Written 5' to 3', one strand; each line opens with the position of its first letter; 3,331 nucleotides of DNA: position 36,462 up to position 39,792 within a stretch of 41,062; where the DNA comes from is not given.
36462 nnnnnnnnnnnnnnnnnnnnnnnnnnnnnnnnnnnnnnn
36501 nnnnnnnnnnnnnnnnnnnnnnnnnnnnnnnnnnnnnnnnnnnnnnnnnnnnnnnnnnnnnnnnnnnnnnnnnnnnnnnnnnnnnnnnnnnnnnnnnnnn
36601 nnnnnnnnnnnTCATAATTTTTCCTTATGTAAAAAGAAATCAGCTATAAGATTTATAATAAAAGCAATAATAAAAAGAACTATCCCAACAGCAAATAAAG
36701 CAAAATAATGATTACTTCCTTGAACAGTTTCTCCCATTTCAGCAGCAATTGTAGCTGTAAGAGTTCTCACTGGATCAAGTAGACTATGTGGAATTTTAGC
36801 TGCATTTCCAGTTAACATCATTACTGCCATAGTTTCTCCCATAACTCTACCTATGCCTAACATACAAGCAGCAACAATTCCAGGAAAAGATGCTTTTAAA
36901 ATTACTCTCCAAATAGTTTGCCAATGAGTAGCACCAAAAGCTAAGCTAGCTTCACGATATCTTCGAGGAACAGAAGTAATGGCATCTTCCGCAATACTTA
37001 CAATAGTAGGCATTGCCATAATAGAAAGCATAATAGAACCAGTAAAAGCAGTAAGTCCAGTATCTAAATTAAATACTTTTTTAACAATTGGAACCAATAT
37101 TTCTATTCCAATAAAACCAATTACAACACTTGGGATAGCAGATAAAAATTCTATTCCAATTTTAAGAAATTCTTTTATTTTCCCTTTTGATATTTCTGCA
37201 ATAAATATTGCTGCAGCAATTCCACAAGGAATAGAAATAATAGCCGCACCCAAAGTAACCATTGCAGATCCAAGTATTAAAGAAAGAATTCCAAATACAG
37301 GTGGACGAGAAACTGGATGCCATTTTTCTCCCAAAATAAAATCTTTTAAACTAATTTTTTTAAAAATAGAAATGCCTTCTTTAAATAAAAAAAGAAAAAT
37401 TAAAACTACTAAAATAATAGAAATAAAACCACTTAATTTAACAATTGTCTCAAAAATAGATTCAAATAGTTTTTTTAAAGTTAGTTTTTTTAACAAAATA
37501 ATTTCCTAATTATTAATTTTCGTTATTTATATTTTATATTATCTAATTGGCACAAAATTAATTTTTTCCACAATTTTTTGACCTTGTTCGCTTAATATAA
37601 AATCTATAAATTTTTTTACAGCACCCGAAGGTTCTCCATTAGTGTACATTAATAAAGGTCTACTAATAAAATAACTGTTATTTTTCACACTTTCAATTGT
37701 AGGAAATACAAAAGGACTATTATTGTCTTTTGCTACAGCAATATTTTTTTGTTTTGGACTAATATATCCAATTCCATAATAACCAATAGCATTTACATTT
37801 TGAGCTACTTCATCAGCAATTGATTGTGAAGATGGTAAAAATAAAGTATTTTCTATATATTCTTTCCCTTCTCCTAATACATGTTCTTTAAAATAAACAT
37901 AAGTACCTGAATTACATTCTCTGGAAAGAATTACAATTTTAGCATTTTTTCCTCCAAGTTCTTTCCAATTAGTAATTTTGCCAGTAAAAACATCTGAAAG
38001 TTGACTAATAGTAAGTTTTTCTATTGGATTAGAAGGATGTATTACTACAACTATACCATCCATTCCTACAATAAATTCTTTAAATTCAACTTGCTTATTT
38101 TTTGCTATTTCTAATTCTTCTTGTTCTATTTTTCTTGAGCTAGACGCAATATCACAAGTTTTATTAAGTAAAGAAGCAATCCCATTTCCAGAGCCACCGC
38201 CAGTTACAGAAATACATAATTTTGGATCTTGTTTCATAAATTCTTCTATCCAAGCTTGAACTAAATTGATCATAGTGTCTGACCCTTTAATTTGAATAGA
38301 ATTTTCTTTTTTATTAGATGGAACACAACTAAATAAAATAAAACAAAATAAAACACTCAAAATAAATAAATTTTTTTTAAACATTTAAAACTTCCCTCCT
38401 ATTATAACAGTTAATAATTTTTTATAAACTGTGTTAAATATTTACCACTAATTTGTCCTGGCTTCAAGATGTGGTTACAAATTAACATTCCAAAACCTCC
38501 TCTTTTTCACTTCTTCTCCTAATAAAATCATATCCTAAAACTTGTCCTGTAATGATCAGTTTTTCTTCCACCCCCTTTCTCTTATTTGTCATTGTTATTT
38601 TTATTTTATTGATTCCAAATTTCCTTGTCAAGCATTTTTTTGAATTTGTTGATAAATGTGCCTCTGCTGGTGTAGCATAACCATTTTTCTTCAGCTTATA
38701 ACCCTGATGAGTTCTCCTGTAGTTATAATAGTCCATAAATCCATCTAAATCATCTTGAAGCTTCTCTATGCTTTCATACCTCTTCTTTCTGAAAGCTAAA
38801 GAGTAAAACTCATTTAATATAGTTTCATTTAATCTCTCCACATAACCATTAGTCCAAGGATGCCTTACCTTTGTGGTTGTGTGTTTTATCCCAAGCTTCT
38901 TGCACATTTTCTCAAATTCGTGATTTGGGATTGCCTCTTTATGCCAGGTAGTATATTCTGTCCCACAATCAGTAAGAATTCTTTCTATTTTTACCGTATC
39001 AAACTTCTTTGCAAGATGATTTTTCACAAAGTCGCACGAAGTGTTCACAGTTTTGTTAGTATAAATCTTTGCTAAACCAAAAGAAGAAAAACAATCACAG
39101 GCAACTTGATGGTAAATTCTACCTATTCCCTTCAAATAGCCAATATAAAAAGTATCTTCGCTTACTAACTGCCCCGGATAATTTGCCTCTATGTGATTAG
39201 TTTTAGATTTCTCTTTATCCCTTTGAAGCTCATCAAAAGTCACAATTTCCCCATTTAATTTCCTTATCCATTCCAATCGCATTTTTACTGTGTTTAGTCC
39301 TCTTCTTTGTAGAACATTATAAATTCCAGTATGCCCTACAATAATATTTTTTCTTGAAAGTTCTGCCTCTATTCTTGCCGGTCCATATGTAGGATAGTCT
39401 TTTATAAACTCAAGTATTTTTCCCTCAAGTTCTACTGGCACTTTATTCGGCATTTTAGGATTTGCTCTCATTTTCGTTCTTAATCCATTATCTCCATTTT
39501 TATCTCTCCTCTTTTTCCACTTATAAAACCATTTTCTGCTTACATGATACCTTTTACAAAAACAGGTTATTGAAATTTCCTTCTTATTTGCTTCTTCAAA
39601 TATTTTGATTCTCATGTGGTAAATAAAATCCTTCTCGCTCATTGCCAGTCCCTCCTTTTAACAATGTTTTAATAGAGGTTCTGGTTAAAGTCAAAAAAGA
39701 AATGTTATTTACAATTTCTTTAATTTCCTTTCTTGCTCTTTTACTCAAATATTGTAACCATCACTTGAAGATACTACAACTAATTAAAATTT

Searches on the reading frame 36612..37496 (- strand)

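Call 60: search_protein_families(library=pfam, proteins=[window:36612-37496:-], max_evalue=0.001)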
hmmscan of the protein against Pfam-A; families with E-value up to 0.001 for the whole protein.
window:36612-37496:- (294 aa): 1 family
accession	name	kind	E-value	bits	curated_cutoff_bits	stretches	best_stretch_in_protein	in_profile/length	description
PF00528.27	BPD_transp_1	-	2.5e-22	80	26.4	1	92-288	1-178/184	Binding-protein-dependent transport system inner membrane component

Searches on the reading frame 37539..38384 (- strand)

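Call 60: search_protein_families(library=pfam, proteins=[window:37539-38384:-], max_evalue=0.001)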
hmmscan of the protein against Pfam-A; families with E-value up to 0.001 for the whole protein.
window:37539-38384:- (281 aa): 4 families
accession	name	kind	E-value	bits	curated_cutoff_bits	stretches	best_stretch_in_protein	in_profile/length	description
PF12849.12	PBP_like_2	-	4.8e-46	158.1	27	1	27-266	9-266/267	PBP superfamily domain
PF12727.12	PBP_like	-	3.6e-13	49.5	27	1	47-210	2-156/193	PBP superfamily domain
PF13531.11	SBP_bac_11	-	2.8e-08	34.3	25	1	34-274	5-223/227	Bacterial extracellular solute-binding protein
PF01547.30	SBP_bac_1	-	2.1e-07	31.7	26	1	42-270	10-307/307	Bacterial extracellular solute-binding protein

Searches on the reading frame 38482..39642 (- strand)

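Call 60: search_protein_families(library=pfam, proteins=[window:38482-39642:-], max_evalue=0.001)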
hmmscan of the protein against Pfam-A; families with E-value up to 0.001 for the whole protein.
window:38482-39642:- (386 aa): 4 families
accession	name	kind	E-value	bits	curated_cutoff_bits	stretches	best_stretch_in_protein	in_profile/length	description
PF13683.12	rve_3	-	7e-12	45.4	26.5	1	251-314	2-61/67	Integrase core domain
PF00665.32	rve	-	1.6e-11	44.8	32.6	1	155-262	3-102/102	Integrase core domain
PF13565.12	HTH_32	-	3.9e-06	27.8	33.7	1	39-111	2-73/73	Homeodomain-like domain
PF13518.12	HTH_28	-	2.2e-05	24.8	25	1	10-61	1-50/52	Helix-turn-helix domain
